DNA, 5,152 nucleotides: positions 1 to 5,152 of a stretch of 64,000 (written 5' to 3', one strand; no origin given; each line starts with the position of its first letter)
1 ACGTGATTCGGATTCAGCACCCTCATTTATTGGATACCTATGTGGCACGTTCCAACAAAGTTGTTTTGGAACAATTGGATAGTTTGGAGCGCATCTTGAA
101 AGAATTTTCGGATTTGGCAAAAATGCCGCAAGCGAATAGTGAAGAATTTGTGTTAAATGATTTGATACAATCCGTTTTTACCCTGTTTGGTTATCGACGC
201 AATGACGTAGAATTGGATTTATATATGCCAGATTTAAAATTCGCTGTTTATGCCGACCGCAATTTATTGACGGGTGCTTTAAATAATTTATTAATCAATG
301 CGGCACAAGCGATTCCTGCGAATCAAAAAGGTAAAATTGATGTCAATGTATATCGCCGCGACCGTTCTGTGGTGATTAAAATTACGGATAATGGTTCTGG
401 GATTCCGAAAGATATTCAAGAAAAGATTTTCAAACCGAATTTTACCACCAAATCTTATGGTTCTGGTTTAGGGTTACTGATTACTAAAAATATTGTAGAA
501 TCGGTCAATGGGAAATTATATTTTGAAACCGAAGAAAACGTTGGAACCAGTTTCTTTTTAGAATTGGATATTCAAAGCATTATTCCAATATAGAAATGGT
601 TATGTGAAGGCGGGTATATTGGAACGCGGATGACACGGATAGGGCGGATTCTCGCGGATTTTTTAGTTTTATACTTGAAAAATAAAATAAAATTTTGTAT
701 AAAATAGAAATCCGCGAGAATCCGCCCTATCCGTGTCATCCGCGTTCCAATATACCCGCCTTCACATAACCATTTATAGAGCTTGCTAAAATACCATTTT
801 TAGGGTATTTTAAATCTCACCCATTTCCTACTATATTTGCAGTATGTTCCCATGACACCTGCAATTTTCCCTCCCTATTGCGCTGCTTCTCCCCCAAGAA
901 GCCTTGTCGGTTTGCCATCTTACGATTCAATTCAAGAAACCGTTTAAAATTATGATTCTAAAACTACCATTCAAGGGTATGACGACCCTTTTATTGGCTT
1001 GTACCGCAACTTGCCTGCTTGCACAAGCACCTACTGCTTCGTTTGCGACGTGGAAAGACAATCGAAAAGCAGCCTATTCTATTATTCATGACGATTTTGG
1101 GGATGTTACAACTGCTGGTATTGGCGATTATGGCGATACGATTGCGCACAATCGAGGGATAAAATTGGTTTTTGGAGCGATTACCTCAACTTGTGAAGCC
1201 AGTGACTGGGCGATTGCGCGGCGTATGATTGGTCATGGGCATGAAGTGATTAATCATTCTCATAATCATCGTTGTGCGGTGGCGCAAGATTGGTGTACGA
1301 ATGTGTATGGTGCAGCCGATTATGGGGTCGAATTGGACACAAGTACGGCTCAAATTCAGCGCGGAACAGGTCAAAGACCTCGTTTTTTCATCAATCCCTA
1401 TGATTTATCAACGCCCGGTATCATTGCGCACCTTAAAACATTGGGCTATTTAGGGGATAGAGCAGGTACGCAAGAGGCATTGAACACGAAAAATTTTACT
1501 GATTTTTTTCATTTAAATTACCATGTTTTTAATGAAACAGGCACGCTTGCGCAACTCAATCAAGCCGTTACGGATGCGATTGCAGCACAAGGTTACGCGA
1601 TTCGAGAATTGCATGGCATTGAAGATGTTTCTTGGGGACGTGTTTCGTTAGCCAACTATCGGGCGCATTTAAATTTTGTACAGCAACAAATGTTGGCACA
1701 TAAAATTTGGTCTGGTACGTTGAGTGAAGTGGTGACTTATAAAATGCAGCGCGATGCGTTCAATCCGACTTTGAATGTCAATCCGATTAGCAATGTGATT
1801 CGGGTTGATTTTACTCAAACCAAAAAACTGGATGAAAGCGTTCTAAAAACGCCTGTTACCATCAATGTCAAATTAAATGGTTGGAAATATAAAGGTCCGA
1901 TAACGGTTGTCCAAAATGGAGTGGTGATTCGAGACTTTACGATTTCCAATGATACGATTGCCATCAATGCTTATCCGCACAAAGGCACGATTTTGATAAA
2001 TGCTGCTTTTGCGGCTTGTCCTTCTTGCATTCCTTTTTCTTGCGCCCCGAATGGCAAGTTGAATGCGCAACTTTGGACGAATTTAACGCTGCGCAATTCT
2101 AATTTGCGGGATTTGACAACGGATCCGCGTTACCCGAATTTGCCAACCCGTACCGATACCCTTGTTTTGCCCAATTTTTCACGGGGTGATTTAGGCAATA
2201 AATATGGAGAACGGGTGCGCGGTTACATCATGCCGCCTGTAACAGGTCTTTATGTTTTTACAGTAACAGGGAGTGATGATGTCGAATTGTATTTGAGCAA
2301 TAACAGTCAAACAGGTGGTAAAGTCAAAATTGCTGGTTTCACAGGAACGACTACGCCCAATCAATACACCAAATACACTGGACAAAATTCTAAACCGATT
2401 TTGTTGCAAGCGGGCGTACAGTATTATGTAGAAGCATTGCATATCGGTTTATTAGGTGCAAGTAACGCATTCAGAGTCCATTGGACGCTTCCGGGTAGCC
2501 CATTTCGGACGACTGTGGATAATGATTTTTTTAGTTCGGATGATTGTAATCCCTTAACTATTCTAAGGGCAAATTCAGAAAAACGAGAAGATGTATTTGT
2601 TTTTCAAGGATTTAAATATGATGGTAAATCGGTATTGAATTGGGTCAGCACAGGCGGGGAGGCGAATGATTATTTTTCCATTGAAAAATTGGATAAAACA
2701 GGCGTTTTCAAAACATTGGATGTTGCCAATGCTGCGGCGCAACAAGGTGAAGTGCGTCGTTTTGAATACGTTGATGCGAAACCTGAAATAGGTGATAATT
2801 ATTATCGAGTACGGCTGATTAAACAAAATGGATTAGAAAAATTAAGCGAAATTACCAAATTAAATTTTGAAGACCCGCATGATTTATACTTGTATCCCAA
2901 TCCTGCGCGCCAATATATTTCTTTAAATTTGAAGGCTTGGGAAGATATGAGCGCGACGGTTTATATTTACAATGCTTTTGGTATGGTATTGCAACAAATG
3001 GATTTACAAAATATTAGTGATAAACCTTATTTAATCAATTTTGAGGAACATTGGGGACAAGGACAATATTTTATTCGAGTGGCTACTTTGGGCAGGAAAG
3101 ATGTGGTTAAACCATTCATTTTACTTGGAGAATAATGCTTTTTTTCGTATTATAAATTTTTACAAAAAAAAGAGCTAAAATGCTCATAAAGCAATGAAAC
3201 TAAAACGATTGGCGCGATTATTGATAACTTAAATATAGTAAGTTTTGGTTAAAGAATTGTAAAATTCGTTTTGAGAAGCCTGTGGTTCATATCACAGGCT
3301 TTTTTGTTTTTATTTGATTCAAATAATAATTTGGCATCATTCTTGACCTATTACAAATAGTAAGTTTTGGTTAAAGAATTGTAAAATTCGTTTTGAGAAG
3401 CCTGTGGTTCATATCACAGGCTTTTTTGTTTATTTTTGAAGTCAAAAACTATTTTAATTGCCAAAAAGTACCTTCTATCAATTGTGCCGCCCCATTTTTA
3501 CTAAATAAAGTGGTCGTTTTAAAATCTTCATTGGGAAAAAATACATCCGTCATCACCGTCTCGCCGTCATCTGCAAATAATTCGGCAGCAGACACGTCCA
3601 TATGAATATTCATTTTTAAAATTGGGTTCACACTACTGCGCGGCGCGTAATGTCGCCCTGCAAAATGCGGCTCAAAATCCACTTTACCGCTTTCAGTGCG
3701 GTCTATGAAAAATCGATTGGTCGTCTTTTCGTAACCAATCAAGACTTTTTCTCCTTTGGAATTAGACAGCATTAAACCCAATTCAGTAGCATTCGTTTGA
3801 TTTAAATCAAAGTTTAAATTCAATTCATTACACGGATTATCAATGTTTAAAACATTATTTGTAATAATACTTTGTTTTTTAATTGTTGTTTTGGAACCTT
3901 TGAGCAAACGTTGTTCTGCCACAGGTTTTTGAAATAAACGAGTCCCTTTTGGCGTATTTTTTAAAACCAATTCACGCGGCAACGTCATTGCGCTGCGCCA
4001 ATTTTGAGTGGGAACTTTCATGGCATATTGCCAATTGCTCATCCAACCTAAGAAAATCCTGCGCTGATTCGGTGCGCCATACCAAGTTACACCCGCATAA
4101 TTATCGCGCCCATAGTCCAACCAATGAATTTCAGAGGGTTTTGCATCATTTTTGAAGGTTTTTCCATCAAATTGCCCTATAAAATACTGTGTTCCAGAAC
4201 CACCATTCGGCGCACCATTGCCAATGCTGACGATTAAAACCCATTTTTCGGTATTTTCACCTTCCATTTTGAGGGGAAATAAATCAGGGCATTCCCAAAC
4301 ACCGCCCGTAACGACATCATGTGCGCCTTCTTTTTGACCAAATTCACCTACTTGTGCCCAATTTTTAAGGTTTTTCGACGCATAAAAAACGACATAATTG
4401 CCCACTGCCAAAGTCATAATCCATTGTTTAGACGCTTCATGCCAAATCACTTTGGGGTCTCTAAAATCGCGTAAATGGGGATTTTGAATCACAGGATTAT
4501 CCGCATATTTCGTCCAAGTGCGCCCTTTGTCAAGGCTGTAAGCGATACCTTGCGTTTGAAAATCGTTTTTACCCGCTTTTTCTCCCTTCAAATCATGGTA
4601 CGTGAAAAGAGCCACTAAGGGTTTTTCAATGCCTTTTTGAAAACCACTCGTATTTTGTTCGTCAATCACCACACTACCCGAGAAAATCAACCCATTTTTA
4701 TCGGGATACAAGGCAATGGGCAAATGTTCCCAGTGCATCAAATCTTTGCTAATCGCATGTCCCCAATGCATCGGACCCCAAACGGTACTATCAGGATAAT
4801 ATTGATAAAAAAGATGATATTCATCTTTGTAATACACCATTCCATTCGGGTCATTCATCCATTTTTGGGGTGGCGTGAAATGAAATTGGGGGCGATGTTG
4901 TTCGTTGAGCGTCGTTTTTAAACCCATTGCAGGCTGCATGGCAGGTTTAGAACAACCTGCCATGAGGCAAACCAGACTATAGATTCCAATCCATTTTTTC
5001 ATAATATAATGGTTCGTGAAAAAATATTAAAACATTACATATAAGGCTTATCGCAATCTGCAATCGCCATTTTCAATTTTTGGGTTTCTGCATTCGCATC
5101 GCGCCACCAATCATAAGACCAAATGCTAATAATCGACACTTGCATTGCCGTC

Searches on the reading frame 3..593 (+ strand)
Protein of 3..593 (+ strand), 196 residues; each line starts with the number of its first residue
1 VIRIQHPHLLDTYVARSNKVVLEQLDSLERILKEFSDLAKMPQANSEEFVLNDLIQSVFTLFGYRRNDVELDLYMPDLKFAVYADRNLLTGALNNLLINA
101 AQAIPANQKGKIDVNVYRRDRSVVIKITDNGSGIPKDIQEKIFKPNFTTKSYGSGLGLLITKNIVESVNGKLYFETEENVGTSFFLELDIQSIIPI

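Call 90: search_protein_families(library=pfam, proteins=[window:3-593:+], max_evalue=0.00001)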
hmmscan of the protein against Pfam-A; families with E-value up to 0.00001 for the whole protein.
window:3-593:+ (196 aa): 2 families
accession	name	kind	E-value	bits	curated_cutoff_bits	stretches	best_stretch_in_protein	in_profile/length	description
PF02518.31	HATPase_c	-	1e-22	81.1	26.4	1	85-190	2-109/111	Histidine kinase-, DNA gyrase B-, and HSP90-like ATPase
PF14501.12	HATPase_c_5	-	1.9e-06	28.2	22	1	91-180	8-94/102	GHKL domain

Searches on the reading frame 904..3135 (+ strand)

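Call 9: search_protein_families(library=pfam, proteins=[window:904-3135:+])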
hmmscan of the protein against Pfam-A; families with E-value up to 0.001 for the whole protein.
window:904-3135:+ (743 aa): 4 families
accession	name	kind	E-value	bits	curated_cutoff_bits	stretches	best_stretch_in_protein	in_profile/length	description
PF01522.26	Polysacc_deac_1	-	1.2e-06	29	23.1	1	84-182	31-121/124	Polysaccharide deacetylase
PF07691.17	PA14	-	2.5e-06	27.8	24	1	437-531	49-137/147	PA14 domain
PF18962.6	Por_Secre_tail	-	5.4e-06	27.1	27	1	663-734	1-70/75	Secretion system C-terminal sorting domain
PF10528.15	GLEYA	-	0.00058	20.6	26.2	0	438-506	5-69/91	GLEYA domain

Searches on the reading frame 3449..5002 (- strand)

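Call 9: search_protein_families(library=pfam, proteins=[window:3449-5002:-])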
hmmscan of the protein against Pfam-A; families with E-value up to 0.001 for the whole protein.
window:3449-5002:- (517 aa): 2 families
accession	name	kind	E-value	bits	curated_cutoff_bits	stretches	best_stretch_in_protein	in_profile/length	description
PF00251.26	Glyco_hydro_32N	-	5.9e-102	341.8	22.1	1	41-360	1-307/307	Glycosyl hydrolases family 32 N-terminal domain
PF08244.19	Glyco_hydro_32C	-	1.9e-30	106.4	21.9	1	373-514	15-157/158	Glycosyl hydrolases family 32 C terminal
